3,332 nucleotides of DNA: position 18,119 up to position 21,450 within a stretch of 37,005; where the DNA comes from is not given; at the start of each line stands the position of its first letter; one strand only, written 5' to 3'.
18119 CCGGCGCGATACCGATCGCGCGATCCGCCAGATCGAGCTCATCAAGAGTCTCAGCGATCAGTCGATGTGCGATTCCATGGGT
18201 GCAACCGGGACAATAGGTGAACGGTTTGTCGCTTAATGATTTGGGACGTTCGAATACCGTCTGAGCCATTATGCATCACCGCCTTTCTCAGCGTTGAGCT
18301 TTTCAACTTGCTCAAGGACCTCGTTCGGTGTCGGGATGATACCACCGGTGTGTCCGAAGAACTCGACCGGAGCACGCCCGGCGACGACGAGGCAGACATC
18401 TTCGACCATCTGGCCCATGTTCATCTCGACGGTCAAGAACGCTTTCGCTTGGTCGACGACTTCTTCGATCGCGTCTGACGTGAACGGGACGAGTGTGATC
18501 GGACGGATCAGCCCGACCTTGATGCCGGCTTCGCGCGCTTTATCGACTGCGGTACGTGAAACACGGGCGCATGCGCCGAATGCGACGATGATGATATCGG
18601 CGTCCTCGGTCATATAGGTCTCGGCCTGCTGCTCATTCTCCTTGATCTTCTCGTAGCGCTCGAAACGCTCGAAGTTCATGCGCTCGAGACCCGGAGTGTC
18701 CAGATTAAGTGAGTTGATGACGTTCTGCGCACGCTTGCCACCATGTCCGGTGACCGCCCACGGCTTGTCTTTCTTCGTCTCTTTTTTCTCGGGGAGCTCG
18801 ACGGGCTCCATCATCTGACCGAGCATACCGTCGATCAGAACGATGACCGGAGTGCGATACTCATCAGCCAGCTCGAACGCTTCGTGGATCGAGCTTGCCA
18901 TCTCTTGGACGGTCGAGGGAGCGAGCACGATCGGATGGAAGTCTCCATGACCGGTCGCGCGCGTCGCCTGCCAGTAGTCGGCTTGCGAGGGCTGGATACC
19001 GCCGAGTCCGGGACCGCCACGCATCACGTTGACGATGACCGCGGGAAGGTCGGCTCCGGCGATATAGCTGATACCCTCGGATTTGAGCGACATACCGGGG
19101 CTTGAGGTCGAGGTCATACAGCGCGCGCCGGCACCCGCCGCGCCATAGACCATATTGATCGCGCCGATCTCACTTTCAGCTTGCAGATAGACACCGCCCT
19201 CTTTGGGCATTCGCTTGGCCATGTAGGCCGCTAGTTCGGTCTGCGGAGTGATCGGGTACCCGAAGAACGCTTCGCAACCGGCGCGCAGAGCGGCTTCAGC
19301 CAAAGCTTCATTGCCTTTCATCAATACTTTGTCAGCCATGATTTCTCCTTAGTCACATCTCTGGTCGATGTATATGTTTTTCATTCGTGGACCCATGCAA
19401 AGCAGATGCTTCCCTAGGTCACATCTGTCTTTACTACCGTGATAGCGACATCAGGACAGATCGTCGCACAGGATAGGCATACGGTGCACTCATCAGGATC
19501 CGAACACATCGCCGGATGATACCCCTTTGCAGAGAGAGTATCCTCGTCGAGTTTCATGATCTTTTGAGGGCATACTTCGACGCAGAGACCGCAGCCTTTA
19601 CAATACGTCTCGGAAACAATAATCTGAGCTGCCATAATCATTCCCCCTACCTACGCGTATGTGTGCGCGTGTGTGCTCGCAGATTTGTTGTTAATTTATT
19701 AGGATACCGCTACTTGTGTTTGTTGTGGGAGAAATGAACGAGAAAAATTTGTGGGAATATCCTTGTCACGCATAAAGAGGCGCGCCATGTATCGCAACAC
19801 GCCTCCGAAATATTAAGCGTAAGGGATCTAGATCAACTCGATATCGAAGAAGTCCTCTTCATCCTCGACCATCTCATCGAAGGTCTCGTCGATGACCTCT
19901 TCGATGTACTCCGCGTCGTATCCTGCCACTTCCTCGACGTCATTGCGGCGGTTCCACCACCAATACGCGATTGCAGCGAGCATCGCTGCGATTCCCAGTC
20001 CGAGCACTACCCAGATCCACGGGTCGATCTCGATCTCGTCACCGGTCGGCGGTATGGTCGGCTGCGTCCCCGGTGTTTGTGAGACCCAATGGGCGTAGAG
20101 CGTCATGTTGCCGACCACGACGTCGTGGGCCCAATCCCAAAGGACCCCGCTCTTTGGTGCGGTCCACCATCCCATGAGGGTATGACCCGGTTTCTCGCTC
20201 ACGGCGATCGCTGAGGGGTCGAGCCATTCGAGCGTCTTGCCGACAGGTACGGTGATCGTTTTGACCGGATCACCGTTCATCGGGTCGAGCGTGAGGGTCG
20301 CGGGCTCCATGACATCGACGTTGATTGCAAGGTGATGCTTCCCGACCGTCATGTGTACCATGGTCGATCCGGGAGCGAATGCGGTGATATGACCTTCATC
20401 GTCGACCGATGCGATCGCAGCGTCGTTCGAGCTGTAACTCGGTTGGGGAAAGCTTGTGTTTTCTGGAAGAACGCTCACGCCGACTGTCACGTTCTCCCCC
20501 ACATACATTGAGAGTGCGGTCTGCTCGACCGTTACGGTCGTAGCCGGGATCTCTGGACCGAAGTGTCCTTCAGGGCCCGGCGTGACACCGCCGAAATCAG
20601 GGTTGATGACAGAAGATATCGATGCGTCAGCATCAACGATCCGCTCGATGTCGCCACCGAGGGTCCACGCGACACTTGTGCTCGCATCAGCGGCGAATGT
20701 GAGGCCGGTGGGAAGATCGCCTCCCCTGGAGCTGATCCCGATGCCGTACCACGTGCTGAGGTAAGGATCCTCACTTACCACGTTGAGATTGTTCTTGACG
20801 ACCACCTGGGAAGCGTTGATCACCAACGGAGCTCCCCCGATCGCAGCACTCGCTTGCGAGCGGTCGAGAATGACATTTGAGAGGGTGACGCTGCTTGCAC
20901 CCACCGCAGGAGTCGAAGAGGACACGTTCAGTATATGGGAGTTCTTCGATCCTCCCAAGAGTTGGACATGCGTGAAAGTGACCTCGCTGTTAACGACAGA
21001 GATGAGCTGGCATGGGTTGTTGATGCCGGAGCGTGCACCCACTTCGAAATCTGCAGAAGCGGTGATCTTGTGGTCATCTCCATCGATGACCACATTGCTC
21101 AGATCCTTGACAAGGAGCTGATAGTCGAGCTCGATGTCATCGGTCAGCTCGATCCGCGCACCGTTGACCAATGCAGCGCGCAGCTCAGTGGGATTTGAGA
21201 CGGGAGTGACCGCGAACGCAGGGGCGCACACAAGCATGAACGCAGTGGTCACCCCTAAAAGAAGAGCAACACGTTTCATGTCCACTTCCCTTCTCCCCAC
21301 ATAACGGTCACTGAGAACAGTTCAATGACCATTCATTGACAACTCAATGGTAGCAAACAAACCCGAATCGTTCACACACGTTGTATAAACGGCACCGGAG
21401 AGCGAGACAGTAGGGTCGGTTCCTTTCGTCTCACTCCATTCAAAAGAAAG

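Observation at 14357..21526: A 7.2-kb accessory block inserted between secY and adk inside the conserved ribosomal spc cluster, bounded by matching repeats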

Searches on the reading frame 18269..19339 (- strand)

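Call 9: search_protein_families(library=pfam, proteins=[window:18269-19339:-])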
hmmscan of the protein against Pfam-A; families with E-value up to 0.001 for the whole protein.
window:18269-19339:- (356 aa): 3 families
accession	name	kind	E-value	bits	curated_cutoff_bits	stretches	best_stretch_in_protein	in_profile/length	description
PF01855.24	POR_N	-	8.4e-54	183.2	27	1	15-190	1-175/231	Pyruvate flavodoxin/ferredoxin oxidoreductase, thiamine diP-bdg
PF17147.9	PFOR_II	-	6.2e-23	81.5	27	1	247-341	1-102/102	Pyruvate:ferredoxin oxidoreductase core domain II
PF02780.25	Transketolase_C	-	6.7e-09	36.2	25.9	1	244-309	7-72/124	Transketolase, C-terminal domain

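Call 25: search_protein_families(library=ncbifam, proteins=[window:18269-19339:-])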
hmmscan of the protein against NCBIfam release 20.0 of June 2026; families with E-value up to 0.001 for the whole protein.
window:18269-19339:- (356 aa): 13 families
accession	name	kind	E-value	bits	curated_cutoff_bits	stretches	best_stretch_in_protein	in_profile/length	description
NF005507.0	PRK07119.1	subfamily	6.4e-162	538.3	399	1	2-349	2-349/352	3-methyl-2-oxobutanoate dehydrogenase subunit VorB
NF006412.0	PRK08659.1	equivalog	2.6e-97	326.4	411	2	3-190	4-191/378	2-oxoacid:acceptor oxidoreductase subunit alpha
NF007206.0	PRK09627.1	equivalog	3.6e-76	256.5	579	2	4-191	3-190/375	2-oxoglutarate synthase subunit alpha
TIGR03710.1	OAFO_sf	subfamily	5.1e-75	253.1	482.75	2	3-190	192-379/561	2-oxoacid:acceptor oxidoreductase subunit alpha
NF041170.1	Oxoac_fdxalpha_Archa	equivalog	1.2e-48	165.9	800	2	4-196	235-438/636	2-oxoacid:ferredoxin oxidoreductase subunit alpha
NF040682.1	PorA_Arch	equivalog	7.7e-36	123.8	550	2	5-189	4-187/387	pyruvate synthase subunit PorA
NF006233.0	PRK08367.1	equivalog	2.8e-26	92.3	625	2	4-187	4-186/394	pyruvate ferredoxin oxidoreductase subunit alpha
TIGR03336.1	IOR_alpha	equivalog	1.4e-25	89.7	650.9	1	4-342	2-324/595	indolepyruvate ferredoxin oxidoreductase subunit alpha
NF045764.1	PhenlGlyoxDHPadG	equivalog_domain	5.5e-25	87.7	700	2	5-187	3-184/398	NADH-dependent phenylglyoxylate dehydrogenase subunit alpha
NF007201.0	PRK09622.1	equivalog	1.4e-24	86.8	590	2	6-173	12-177/405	2-oxoacid:ferredoxin oxidoreductase subunit alpha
NF006232.0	PRK08366.1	equivalog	3.1e-24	85.3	646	2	5-169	8-168/394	2-ketoisovalerate ferredoxin oxidoreductase subunit alpha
NF045791.1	OxalOxredalpha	equivalog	6.7e-20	71.5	500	2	236-309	251-326/395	oxalate oxidoreductase subunit alpha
TIGR02176.1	pyruv_ox_red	equivalog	1.6e-10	39.6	911.35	2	6-171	3-169/1167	pyruvate:ferredoxin (flavodoxin) oxidoreductase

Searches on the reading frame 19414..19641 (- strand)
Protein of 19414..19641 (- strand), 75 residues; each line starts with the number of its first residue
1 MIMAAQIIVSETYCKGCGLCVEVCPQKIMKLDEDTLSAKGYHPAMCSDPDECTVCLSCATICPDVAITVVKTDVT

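Call 9: search_protein_families(library=pfam, proteins=[window:19414-19641:-])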
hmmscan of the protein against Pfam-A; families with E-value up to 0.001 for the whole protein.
window:19414-19641:- (75 aa): 13 families
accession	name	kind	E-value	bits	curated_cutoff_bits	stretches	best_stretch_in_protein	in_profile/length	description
PF00037.32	Fer4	-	4.8e-11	42.4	21.1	2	7-27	1-21/24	4Fe-4S binding domain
PF12838.12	Fer4_7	-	2.8e-09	37.8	27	1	14-63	2-49/52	4Fe-4S dicluster domain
PF12837.12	Fer4_6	-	7.8e-08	32.3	25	1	9-25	4-20/24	4Fe-4S binding domain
PF14697.11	Fer4_21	-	9.6e-08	32.5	35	1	7-29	34-57/59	4Fe-4S dicluster domain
PF13237.11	Fer4_10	-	1.8e-07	31.4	25.5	1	7-63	2-53/53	4Fe-4S dicluster domain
PF13187.11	Fer4_9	-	3e-07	30.8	27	1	13-66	1-51/52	4Fe-4S dicluster domain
PF12797.12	Fer4_2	-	3e-06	27.3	24.5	1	9-25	5-21/22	4Fe-4S binding domain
PF13484.11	Fer4_16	-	3.5e-06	28.2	30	1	14-37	2-25/66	4Fe-4S double cluster binding domain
PF13183.11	Fer4_8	-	2e-05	25.5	27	0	13-28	53-68/68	4Fe-4S dicluster domain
PF12800.12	Fer4_4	-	4.9e-05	23.8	24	0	13-26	3-16/17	4Fe-4S binding domain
PF25160.1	LdpA_Fe-S-bd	-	6e-05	23.2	27.6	1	8-30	22-44/49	LdpA Fe-S cluster-binding domain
PF13459.11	Fer4_15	-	7e-05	23.9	22.4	0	8-35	2-28/66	4Fe-4S single cluster domain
PF12798.12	Fer4_3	-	0.00089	20.4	27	1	14-27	1-14/15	4Fe-4S binding domain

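Call 25: search_protein_families(library=ncbifam, proteins=[window:19414-19641:-])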
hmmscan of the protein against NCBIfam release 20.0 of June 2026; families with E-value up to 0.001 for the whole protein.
window:19414-19641:- (75 aa): 47 families (the best 25 are shown)
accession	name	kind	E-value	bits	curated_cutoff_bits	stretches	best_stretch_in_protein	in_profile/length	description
NF042987.1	OGOR_delta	exception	2.1e-14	53.4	125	1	5-69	24-87/89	2-oxoglutarate ferredoxin oxidoreductase subunit delta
NF007205.0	PRK09626.1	equivalog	7.6e-11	42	93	1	6-72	11-76/105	2-oxoglutarate-acceptor oxidoreductase subunit OorD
NF040864.1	HgcB_ferredoxin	equivalog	4.9e-10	39.1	99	1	9-70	11-64/93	mercury methylation ferredoxin HgcB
TIGR02179.1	PorD_KorD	subfamily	6.3e-10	39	60.05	1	11-33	54-76/78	2-oxoacid:acceptor oxidoreductase, delta subunit, pyruvate/2-ketoisovalerate family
TIGR02060.1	aprB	equivalog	7.4e-09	35.6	135.65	1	8-69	4-64/132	adenylyl-sulfate reductase subunit beta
NF042909.1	FMH_DH_FwdF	exception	9.7e-09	34.8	375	1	5-74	250-318/336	tungsten-dependent formylmethanofuran dehydrogenase subunit FwdF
NF043039.1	HgcAB_like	equivalog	2.2e-08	34.1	285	1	5-67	293-349/350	HgcAB-like fusion protein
NF040684.1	PorD_Arch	equivalog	1.3e-07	31.6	120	1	12-32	62-82/85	pyruvate synthase subunit PorD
NF045790.1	OxalOxreddelta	equivalog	2.2e-07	30.4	230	1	8-30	285-307/316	oxalate oxidoreductase subunit delta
TIGR01971.1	NuoI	subfamily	3.2e-07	30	113.05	1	10-70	40-101/121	NADH-quinone oxidoreductase, chain I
NF038196.1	ferrodoxin_EFR1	subfamily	3.4e-07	30.5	75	1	7-71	180-233/242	EFR1 family ferrodoxin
NF045874.1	Vhu_polyferre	exception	8e-07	28.1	600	1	7-46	324-363/381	F420-non-reducing hydrogenase associated-polyferredoxin VhuB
TIGR00402.1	napF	equivalog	1.4e-06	28.3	102.2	1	12-67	35-84/149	ferredoxin-type protein NapF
NF043069.1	T4HPD_activ_SAM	equivalog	1.7e-06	27.6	425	1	5-74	44-104/299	trans-4-hydroxy-L-proline dehydratase activase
NF007202.0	PRK09623.1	equivalog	4.7e-06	26.9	166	1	9-32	78-101/105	3-methyl-2-oxobutanoate dehydrogenase subunit delta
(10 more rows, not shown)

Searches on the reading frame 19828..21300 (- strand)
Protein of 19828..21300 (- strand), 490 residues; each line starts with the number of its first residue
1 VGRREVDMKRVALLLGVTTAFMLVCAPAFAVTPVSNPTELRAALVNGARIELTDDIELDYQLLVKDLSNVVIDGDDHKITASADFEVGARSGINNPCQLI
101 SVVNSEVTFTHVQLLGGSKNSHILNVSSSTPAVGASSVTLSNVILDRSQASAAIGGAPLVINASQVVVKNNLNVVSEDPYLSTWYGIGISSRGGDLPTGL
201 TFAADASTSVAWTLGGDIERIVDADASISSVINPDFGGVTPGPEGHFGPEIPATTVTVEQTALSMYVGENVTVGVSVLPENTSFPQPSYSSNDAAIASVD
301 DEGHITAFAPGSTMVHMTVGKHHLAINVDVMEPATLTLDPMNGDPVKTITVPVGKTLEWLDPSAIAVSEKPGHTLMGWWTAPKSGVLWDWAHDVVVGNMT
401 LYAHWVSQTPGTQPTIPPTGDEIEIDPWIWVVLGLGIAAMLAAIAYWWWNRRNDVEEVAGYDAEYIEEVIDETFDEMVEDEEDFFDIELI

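Call 9: search_protein_families(library=pfam, proteins=[window:19828-21300:-])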
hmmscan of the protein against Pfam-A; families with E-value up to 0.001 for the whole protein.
window:19828-21300:- (490 aa): 2 families
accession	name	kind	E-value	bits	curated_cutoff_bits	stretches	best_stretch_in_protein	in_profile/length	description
PF02368.24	Big_2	-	1.7e-08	34.7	22.8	1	253-321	2-70/79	Bacterial Ig-like domain (group 2)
PF09479.16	Flg_new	-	4.3e-05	24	27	1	337-404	4-65/65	Listeria-Bacteroides repeat domain (List_Bact_rpt)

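Call 25: search_protein_families(library=ncbifam, proteins=[window:19828-21300:-])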
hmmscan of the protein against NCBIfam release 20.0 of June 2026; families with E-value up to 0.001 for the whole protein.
window:19828-21300:- (490 aa): 1 family
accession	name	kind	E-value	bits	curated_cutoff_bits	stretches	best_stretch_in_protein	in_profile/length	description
NF052328.1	NeuramTDE0471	equivalog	0.00099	17.9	900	0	347-410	61-121/538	neuraminidase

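Call 31: find_encoding_contigs(protein=window:19828-21300:-, flank=10000, max_places=10)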
Protein window:19828-21300:- (490 aa): no gene with exactly this product is on record in the collection.

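Call 33: find_encoding_contigs(protein=window:19828-21279:-, flank=10000, max_places=10)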
Protein window:19828-21279:- (483 aa): 2 contigs read that carry it; 2 places shown.
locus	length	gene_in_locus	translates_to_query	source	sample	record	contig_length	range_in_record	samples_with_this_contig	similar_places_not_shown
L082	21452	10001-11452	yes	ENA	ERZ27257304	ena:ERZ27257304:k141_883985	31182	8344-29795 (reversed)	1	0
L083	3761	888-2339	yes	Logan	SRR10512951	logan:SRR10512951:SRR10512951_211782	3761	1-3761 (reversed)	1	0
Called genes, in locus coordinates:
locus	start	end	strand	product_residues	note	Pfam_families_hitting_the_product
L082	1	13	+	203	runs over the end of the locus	PF00297:Ribosomal_L3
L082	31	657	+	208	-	PF00573:Ribosomal_L4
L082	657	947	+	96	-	PF00276:Ribosomal_L23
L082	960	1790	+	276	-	PF00181:Ribosomal_L2_N, PF03947:Ribosomal_L2_C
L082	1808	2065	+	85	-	PF00203:Ribosomal_S19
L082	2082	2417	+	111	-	PF00237:Ribosomal_L22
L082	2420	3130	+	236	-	PF07650:KH_2, PF00189:Ribosomal_S3_C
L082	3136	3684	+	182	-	PF00252:Ribosomal_L16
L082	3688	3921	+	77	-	PF00831:Ribosomal_L29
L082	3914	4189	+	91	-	PF00366:Ribosomal_S17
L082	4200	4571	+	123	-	PF00238:Ribosomal_L14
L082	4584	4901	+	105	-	PF00467:KOW (weak), PF17136:ribosomal_L24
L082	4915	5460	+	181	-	PF00281:Ribosomal_L5, PF00673:Ribosomal_L5_C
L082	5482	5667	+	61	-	PF00253:Ribosomal_S14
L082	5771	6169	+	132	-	PF00410:Ribosomal_S8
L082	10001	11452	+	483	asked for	PF02368:Big_2, PF09479:Flg_new (faint)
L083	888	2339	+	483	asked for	PF02368:Big_2, PF09479:Flg_new (faint)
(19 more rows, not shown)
